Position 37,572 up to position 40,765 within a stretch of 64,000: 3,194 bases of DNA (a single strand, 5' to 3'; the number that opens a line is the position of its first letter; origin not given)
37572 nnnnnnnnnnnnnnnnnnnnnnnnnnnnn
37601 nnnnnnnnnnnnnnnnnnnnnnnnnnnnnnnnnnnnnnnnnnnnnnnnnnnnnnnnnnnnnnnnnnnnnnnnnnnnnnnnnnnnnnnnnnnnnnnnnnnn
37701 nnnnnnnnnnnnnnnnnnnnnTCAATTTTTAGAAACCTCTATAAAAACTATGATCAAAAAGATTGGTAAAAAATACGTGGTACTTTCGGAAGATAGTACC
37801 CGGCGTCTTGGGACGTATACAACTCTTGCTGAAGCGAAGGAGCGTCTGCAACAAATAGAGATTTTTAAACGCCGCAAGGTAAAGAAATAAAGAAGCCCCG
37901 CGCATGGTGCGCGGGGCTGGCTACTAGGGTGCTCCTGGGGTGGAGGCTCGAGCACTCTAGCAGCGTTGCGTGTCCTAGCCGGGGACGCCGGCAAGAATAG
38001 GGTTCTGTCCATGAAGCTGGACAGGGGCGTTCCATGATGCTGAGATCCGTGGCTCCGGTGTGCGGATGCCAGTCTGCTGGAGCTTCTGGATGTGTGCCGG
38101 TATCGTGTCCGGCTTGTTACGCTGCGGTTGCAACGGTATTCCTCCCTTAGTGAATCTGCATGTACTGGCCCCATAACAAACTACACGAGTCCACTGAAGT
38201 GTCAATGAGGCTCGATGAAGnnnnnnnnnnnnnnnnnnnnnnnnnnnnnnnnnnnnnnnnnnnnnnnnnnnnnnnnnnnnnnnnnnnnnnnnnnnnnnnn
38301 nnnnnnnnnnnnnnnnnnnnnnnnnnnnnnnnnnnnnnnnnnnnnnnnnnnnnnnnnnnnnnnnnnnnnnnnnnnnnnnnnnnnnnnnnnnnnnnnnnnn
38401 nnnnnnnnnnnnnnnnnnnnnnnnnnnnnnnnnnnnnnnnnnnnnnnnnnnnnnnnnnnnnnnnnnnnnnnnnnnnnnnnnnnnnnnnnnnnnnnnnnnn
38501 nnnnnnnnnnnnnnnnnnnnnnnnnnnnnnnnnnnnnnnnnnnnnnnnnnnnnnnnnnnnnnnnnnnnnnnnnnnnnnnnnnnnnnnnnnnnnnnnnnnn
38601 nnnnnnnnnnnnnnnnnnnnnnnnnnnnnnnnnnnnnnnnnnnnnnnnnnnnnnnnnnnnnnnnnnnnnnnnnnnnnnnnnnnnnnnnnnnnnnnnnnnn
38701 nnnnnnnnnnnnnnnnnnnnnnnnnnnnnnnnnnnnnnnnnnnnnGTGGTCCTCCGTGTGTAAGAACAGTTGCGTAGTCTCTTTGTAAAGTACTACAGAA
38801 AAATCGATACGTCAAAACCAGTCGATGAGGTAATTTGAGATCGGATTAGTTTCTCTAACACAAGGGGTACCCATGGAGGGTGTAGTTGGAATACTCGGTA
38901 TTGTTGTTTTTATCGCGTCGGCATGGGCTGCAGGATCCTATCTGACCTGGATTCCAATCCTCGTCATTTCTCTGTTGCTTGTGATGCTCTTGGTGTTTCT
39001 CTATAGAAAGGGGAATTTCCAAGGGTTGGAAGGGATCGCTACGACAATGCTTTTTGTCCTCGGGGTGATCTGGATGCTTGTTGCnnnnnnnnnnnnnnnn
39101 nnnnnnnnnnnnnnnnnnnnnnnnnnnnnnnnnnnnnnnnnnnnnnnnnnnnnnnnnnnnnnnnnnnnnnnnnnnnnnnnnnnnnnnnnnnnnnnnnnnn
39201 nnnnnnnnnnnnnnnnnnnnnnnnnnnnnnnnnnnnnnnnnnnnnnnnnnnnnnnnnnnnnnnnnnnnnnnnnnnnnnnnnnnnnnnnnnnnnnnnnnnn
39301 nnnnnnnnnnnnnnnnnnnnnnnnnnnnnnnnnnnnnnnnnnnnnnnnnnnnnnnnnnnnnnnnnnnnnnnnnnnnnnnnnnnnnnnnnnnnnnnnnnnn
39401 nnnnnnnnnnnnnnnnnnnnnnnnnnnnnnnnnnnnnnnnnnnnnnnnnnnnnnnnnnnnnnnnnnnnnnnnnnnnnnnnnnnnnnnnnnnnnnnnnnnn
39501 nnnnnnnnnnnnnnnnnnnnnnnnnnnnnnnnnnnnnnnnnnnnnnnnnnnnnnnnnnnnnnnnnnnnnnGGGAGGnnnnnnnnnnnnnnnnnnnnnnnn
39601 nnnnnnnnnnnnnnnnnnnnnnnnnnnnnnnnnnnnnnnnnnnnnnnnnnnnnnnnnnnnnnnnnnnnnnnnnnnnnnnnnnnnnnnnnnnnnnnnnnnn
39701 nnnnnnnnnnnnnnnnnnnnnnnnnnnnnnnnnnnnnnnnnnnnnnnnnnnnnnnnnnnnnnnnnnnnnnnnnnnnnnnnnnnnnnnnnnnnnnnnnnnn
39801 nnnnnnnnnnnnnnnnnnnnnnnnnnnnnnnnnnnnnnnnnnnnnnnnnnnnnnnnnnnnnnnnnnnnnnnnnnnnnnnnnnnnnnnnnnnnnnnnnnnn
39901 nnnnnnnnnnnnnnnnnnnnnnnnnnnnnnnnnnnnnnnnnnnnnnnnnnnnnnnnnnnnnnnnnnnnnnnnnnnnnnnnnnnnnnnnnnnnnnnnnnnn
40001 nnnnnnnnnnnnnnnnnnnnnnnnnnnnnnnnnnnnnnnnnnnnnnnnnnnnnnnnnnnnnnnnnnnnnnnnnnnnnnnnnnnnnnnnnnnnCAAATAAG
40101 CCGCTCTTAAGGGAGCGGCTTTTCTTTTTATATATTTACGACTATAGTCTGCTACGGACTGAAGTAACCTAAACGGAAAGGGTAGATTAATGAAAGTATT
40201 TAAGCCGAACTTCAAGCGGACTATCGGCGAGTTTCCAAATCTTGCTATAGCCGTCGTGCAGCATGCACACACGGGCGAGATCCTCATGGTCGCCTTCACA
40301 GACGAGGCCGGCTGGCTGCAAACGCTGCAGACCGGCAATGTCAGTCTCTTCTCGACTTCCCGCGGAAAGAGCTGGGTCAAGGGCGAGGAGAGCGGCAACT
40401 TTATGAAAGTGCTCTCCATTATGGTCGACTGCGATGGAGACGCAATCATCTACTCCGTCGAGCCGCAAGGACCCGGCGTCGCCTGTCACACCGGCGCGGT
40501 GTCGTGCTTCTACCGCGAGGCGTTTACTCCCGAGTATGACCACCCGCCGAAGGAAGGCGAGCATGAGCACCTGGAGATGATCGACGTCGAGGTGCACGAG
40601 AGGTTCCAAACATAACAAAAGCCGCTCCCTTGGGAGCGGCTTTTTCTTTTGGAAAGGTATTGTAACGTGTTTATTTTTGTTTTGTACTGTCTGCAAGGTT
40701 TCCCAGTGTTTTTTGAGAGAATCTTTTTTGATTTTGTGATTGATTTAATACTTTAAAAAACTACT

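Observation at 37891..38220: GC-rich, hairpin-dense 330-nt non-coding region between convergent genes (candidate ncRNA or structured 3' UTR)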

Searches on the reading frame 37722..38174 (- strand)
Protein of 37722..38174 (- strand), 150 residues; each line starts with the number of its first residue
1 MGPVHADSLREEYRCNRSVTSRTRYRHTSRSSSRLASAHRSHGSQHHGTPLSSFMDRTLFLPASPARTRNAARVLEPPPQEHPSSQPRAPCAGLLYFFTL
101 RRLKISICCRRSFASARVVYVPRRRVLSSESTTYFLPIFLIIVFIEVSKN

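Call 8: search_protein_families(library=pfam, proteins=[window:37722-38174:-], max_evalue=0.01)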
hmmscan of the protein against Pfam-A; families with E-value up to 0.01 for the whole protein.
window:37722-38174:- (150 aa): 0 families

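Call 24: search_protein_representatives(protein=window:37722-38174:-)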
Query: 150 residues. Proteins with E-value up to 0.001 (for the whole library): 3; up to 1e-10: 1; up to 1e-30: 1. The best 3 are listed.
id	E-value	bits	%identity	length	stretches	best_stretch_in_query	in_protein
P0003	1.5e-92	323.3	100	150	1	1-150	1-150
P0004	2.1e-04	37.7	58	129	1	97-144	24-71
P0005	3.9e-04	36.8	61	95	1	95-145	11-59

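Call 25: find_encoding_contigs(protein=P0004, flank=4000, max_places=6)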
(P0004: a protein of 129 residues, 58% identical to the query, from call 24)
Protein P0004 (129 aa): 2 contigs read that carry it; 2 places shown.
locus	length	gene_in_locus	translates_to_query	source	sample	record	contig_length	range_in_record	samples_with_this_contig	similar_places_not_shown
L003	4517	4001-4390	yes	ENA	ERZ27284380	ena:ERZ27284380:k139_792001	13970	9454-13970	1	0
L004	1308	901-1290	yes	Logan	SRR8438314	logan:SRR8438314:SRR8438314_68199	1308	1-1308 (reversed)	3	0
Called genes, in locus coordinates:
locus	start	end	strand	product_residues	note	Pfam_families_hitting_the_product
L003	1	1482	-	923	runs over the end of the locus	PF13385:Laminin_G_3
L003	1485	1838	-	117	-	-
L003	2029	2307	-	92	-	PF03477:ATP-cone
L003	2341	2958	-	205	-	PF02589:LUD_dom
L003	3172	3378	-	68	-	-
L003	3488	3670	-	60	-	-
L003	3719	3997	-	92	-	-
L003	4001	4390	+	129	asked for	-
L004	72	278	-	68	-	-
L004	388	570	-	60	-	-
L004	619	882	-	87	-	-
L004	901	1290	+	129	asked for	-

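Call 26: find_encoding_contigs(protein=P0005, flank=4000, max_places=6)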
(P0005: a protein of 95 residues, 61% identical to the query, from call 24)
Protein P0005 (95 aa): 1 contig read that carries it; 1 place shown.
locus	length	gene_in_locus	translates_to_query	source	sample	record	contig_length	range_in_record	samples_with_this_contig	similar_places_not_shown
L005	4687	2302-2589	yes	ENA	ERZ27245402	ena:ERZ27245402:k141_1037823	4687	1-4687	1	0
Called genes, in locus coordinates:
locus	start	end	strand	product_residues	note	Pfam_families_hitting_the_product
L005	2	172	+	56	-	?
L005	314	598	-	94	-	-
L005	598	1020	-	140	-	-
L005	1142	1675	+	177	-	-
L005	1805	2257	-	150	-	-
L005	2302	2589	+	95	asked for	-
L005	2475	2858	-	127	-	-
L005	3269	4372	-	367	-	-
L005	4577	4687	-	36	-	?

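Call 63: find_encoding_contigs(protein=P0129, flank=3000, max_places=10)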
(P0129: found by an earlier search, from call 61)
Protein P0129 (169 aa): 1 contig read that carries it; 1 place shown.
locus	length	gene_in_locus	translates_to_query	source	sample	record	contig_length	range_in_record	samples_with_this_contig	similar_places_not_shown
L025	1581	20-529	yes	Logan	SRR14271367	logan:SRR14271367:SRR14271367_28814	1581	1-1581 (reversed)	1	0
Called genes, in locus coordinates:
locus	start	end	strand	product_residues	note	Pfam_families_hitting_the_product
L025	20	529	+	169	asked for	-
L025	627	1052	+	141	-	PF01502:PRA-CH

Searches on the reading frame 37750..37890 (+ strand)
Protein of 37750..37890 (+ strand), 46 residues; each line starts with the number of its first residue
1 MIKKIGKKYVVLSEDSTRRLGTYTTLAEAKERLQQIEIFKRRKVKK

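Call 59: search_protein_families(library=padloc, proteins=[window:37750-37890:+], max_evalue=0.01)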
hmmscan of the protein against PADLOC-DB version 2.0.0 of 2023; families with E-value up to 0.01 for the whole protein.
window:37750-37890:+ (46 aa): 0 families

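Call 60: search_protein_families(library=ncbifam, proteins=[window:37750-37890:+], max_evalue=0.01)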
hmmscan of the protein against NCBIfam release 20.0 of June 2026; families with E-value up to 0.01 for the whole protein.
window:37750-37890:+ (46 aa): 0 families

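Call 61: list_cluster_members(proteins=[P0003, P0001, window:37750-37890:+, window:38873-39157:+, window:39577-40092:+])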
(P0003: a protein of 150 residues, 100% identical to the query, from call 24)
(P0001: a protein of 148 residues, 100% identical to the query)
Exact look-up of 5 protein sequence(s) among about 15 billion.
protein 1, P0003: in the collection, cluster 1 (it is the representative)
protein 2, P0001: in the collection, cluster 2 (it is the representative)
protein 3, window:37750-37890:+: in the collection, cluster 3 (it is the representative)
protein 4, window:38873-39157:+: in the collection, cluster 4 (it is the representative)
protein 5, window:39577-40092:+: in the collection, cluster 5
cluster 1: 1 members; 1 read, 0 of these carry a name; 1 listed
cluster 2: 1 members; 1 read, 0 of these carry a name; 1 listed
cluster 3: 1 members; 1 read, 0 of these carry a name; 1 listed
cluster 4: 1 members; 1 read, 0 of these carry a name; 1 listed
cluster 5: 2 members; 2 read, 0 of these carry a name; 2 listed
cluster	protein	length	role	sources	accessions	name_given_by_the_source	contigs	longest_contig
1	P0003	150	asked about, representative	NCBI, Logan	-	-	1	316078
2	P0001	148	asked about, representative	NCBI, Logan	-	-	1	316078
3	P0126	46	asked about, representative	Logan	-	-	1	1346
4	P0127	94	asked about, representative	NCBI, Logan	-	-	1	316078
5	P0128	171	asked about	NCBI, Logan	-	-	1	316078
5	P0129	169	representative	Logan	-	-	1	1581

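Call 62: find_encoding_contigs(protein=window:37750-37890:+, flank=3000, max_places=10)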
Protein window:37750-37890:+ (46 aa): 1 contig read that carries it; 1 place shown.
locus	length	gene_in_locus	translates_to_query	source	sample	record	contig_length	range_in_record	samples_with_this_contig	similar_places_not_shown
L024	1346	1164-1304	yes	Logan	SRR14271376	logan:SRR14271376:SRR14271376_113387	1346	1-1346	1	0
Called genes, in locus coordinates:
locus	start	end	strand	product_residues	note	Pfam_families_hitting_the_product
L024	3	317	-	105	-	?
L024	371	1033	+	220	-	PF01726:LexA_DNA_bind, PF00717:Peptidase_S24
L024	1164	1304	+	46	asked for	-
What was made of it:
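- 37750..37890 (+): Convergent 46-aa ORF whose stop codon lies 3 nt before the terminator hairpin. The exact protein is on record (calls 61, 62).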

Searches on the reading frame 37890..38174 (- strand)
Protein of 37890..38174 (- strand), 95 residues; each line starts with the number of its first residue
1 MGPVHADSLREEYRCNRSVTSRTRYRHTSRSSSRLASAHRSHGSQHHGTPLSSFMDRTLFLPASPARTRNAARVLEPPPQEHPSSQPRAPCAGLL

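Call 44: find_related_loci(query=window:37890-38174:-, collection=metagenome_contigs, flank=3000)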
Query window:37890-38174:- (95 aa) in metagenome_contigs; peptide patterns used: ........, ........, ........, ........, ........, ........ (x = any residue, [..] = any of these).
600 stretches matched a pattern, but none encodes a relative of the query by tblastn (E <= 1e-3).

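Call 46: find_related_loci(query=window:37890-38174:-, collection=viral_contigs, flank=3000)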
Query window:37890-38174:- (95 aa) in viral_contigs; peptide patterns used: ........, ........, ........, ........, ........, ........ (x = any residue, [..] = any of these).
60 stretches matched a pattern, but none encodes a relative of the query by tblastn (E <= 1e-3).

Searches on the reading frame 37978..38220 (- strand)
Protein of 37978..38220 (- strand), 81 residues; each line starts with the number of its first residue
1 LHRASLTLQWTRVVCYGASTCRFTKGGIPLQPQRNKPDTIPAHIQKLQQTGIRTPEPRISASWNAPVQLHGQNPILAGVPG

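Call 45: find_related_loci(query=window:37978-38220:-, collection=metagenome_contigs, flank=3000)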
Query window:37978-38220:- (81 aa) in metagenome_contigs; peptide patterns used: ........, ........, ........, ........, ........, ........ (x = any residue, [..] = any of these).
320 stretches matched a pattern, but none encodes a relative of the query by tblastn (E <= 1e-3).
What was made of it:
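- Tried and rejected: Back-translated frames as degenerate multi-pattern scans: nothing in metagenome_contigs (two scans) or viral_contigs (calls 44-46).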

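Call 51: find_homologous_proteins(query=window:37978-38220:-, max_evalue=0.001)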
Query window:37978-38220:-: no candidate shares three 5-residue words with the query. No homologue found.
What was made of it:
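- It is a complete orphan (calls 24, 44-46, 51).
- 37975..38133 (-): Possible 52-aa ORF from a UUG start, with GGAGG 7 nt upstream, in the same frame as the Nudix stop codon. Probably not a gene. No homologue (calls 45, 51).
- Frame -0 has no homologue (calls 45, 51).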

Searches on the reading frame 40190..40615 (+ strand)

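Call 59: search_protein_families(library=padloc, proteins=[window:40190-40615:+], max_evalue=0.01)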
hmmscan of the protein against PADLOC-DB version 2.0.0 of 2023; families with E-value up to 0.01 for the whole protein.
window:40190-40615:+ (141 aa): 0 families

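Call 60: search_protein_families(library=ncbifam, proteins=[window:40190-40615:+], max_evalue=0.01)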
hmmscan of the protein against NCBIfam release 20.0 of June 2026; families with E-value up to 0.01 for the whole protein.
window:40190-40615:+ (141 aa): 2 families
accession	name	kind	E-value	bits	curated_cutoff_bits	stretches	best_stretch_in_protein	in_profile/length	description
NF000768.0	PRK00051.1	equivalog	1e-34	118.9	126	1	17-112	22-115/131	phosphoribosyl-AMP cyclohydrolase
NF002747.0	PRK02759.1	equivalog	4.4e-32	111.4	187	1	17-118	17-108/208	bifunctional phosphoribosyl-AMP cyclohydrolase/phosphoribosyl-ATP diphosphatase HisIE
